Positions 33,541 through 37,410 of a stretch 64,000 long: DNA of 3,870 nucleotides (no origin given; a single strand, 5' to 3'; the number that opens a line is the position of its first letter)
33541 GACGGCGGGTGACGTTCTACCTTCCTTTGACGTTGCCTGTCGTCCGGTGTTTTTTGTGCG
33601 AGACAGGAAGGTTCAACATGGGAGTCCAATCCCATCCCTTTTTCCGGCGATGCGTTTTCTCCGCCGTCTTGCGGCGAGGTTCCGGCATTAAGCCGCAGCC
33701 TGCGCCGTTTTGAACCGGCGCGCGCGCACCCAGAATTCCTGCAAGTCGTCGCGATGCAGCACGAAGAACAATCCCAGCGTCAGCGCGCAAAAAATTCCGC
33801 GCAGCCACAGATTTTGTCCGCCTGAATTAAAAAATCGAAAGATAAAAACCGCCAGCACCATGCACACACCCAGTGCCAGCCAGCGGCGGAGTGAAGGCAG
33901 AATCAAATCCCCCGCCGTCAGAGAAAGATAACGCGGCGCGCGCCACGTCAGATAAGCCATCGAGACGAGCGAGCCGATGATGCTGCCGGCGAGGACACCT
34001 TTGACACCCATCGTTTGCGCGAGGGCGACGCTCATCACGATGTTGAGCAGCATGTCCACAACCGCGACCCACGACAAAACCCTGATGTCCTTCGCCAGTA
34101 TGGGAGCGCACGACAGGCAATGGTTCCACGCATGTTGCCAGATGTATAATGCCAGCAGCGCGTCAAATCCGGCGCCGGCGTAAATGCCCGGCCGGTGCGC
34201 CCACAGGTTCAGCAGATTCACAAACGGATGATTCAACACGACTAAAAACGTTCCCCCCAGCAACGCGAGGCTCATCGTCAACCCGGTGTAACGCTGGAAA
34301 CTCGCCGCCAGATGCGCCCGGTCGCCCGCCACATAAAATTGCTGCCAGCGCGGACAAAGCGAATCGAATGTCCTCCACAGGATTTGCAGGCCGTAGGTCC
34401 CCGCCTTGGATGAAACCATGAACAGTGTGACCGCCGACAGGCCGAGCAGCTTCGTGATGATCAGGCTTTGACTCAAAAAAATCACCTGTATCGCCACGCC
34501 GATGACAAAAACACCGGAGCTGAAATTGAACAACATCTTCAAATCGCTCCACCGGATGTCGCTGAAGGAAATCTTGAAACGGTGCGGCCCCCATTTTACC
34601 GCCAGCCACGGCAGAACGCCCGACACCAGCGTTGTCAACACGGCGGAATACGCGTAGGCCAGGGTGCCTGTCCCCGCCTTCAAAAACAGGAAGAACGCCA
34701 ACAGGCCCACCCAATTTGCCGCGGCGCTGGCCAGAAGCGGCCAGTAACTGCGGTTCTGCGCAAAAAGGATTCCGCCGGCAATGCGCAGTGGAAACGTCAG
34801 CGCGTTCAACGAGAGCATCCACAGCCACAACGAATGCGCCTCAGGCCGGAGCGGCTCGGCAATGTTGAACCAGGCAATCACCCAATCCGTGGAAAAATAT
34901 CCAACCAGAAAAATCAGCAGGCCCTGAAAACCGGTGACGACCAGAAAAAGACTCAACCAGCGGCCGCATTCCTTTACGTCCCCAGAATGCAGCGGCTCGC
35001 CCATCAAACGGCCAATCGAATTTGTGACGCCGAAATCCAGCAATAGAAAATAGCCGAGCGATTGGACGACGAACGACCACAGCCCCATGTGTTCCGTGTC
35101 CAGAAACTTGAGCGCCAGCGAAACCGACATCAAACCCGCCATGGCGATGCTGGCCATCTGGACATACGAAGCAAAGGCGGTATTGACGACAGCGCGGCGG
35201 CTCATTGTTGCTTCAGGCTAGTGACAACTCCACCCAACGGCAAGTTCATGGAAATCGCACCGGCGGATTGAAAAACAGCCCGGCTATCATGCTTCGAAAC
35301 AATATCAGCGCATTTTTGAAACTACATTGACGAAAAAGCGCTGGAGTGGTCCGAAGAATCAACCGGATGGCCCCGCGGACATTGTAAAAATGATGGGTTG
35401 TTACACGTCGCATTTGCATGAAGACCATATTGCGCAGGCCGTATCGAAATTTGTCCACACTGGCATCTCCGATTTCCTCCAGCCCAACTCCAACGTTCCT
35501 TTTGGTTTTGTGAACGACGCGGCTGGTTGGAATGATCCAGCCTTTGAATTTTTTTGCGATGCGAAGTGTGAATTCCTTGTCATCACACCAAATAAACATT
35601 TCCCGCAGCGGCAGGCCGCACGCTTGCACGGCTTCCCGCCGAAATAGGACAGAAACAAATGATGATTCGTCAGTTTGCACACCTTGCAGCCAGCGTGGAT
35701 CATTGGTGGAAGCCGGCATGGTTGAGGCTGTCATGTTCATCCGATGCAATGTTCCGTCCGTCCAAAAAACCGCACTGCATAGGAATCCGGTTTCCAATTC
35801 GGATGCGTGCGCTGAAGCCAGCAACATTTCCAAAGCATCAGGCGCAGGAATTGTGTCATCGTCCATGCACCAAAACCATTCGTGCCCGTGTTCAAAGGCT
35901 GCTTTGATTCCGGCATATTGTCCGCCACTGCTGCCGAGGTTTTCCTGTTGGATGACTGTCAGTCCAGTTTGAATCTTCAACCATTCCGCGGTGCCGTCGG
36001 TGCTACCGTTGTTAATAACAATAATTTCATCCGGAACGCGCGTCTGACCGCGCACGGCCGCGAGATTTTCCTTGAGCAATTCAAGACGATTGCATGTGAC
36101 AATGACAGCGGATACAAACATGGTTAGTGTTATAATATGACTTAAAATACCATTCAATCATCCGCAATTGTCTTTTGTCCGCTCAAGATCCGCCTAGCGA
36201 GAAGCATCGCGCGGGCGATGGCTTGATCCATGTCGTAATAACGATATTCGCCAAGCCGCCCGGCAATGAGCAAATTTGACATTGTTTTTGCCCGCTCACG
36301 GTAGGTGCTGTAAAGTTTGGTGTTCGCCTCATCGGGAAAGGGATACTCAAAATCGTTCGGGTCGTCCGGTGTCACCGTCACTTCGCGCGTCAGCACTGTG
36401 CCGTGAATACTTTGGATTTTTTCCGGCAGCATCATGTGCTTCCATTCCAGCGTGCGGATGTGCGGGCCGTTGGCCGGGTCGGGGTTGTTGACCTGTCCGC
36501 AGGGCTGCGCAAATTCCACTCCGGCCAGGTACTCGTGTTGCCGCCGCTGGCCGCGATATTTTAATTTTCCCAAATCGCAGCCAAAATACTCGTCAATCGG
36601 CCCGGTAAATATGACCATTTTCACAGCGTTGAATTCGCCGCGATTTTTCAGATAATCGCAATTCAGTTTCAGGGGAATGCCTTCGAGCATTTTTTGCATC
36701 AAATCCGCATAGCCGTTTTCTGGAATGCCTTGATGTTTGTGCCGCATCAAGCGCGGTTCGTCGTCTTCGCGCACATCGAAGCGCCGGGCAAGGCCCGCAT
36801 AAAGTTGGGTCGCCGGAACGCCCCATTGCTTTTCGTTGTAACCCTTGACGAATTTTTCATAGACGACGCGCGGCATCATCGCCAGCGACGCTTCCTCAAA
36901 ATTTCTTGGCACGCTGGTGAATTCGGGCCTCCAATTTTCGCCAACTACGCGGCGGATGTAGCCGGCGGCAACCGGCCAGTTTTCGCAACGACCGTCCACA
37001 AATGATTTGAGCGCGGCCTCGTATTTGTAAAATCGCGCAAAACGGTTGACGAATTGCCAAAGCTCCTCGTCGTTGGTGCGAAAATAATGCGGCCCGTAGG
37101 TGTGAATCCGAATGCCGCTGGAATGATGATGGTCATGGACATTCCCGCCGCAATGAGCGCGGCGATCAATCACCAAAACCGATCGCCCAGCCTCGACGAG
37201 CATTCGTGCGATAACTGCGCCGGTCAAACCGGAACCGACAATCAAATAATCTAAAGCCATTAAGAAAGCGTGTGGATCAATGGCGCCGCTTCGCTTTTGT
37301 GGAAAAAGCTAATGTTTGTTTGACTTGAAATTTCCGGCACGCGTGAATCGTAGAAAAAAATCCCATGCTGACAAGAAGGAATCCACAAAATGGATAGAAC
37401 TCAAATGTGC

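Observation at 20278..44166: Two full-length paralogous ~633-aa polytopic proteins bracket a 24-kb glycan locus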

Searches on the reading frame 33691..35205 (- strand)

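Call 8: search_protein_families(library=pfam, proteins=[window:33691-35205:-], max_evalue=0.01)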
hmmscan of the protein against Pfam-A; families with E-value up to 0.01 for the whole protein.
window:33691-35205:- (505 aa): 0 families

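Call 49: search_protein_families(library=ncbifam, proteins=[window:33691-35205:-], max_evalue=0.01)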
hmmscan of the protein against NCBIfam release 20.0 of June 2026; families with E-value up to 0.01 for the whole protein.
window:33691-35205:- (505 aa): 1 family
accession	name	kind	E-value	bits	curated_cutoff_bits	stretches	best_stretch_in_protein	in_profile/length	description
NF041503.1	WZX_like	subfamily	0.0068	15.5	300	1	14-66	3-55/429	O-unit flippase-like protein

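Call 59: search_protein_families(library=pfam, proteins=[window:33691-35205:-], max_evalue=0.05)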
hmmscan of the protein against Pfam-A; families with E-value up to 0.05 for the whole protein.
window:33691-35205:- (505 aa): 0 families

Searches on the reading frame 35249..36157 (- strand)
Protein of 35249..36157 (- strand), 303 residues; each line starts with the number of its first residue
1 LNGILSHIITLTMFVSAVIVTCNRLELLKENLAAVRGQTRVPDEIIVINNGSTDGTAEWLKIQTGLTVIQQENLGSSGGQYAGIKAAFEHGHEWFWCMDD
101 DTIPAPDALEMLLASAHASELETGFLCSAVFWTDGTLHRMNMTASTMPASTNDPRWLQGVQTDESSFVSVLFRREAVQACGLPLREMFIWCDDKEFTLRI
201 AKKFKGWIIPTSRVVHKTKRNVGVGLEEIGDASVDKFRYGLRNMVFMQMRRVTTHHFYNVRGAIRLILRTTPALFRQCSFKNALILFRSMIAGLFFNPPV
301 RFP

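Call 8: search_protein_families(library=pfam, proteins=[window:35249-36157:-], max_evalue=0.01)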
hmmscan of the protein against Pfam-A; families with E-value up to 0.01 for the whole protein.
window:35249-36157:- (303 aa): 3 families
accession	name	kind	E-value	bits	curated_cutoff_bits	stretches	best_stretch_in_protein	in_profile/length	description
PF00535.33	Glycos_transf_2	-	1.8e-21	77.3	23.3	1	16-169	1-157/168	Glycosyl transferase family 2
PF13641.12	Glyco_tranf_2_3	-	6.3e-14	53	27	1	15-207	3-199/230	Glycosyltransferase like family 2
PF13704.12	Glyco_tranf_2_4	-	0.00041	21.2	27.5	1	43-97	20-75/98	Glycosyl transferase family 2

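Call 49: search_protein_families(library=ncbifam, proteins=[window:35249-36157:-], max_evalue=0.01)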
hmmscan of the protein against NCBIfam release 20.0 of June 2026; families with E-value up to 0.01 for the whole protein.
window:35249-36157:- (303 aa): 13 families
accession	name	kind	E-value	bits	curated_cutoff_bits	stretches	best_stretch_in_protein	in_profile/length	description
NF050113.1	gal_furan_GlfT1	equivalog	3e-20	72.7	330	1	15-202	1-191/290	galactofuranosyltransferase GlfT1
NF041875.1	EPS_EpsD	equivalog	5.5e-14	52.3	370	1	15-115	1-103/325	exopolysaccharide biosynthesis glycosyltransferase EpsD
TIGR01556.1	rhamnosyltran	subfamily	1.4e-09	37.6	200.55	1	25-294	7-278/281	rhamnosyltransferase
NF007482.0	PRK10073.1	equivalog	1.9e-08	33.7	423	1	14-145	7-138/334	glycosyltransferase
TIGR03937.1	PgaC_IcaA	equivalog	5.8e-08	32.1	422.3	1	14-115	46-149/407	poly-beta-1,6-N-acetyl-D-glucosamine synthase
TIGR04283.1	glyco_like_mftF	equivalog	2.4e-07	30.6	182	1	16-146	2-126/221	TIGR04283 family arsenosugar biosynthesis glycosyltransferase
TIGR03965.1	mycofact_glyco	equivalog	0.00011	21.3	280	1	15-121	76-184/467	mycofactocin biosynthesis glycosyltransferase MftF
NF038302.1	EPS_HpsE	equivalog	0.00016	20.8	300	1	18-108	6-103/307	hormogonium polysaccharide biosynthesis glycosyltransferase HpsE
NF045692.1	OglycostaseCruG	equivalog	0.00036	19.6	600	1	14-121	42-157/386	2'-O-glycosyltransferase CruG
NF010496.0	PRK13915.1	equivalog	0.0016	17.6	262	1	14-77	32-97/307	glucosyl-3-phosphoglycerate synthase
NF047683.1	TeichurnBiosyTuaG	equivalog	0.0024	17.6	400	1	14-135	7-130/252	teichuronic acid biosynthesis protein TuaG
NF050050.1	ProtGlycPglI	equivalog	0.003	17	500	1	14-114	3-106/306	GalNAc(5)-diNAcBac-PP-undecaprenol beta-1,3-glucosyltransferase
TIGR03469.1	HpnB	hypoth_equivalog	0.0097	15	379.25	0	15-121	46-165/386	hopene-associated glycosyltransferase HpnB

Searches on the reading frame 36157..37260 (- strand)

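Call 8: search_protein_families(library=pfam, proteins=[window:36157-37260:-], max_evalue=0.01)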
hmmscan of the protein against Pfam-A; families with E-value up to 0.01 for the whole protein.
window:36157-37260:- (368 aa): 9 families
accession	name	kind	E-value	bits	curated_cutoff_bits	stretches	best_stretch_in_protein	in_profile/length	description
PF03275.19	GLF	-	2.7e-44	151.8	26.3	1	136-341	1-203/203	UDP-galactopyranose mutase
PF13450.12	NAD_binding_8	-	4.4e-18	65.8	21.9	1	7-74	1-68/68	NAD(P)-binding Rossmann-like domain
PF01266.30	DAO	-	2.1e-08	34.5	27.9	1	4-81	1-73/353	FAD dependent oxidoreductase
PF01593.30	Amino_oxidase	-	1.5e-05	24.9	19.8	1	13-74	2-61/443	Flavin containing amine oxidoreductase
PF01494.25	FAD_binding_3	-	0.00013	21.7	22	1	4-35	3-34/349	FAD binding domain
PF12831.13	FAD_oxidored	-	0.00092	19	27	1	4-41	1-38/416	FAD dependent oxidoreductase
PF00070.33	Pyr_redox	-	0.0018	19.2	22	1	6-54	3-59/82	Pyridine nucleotide-disulphide oxidoreductase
PF07992.20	Pyr_redox_2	-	0.0056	16.6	26.1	1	6-52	146-200/291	Pyridine nucleotide-disulphide oxidoreductase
PF02558.23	ApbA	-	0.0068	16.5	22.2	0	5-37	1-33/150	Ketopantoate reductase PanE/ApbA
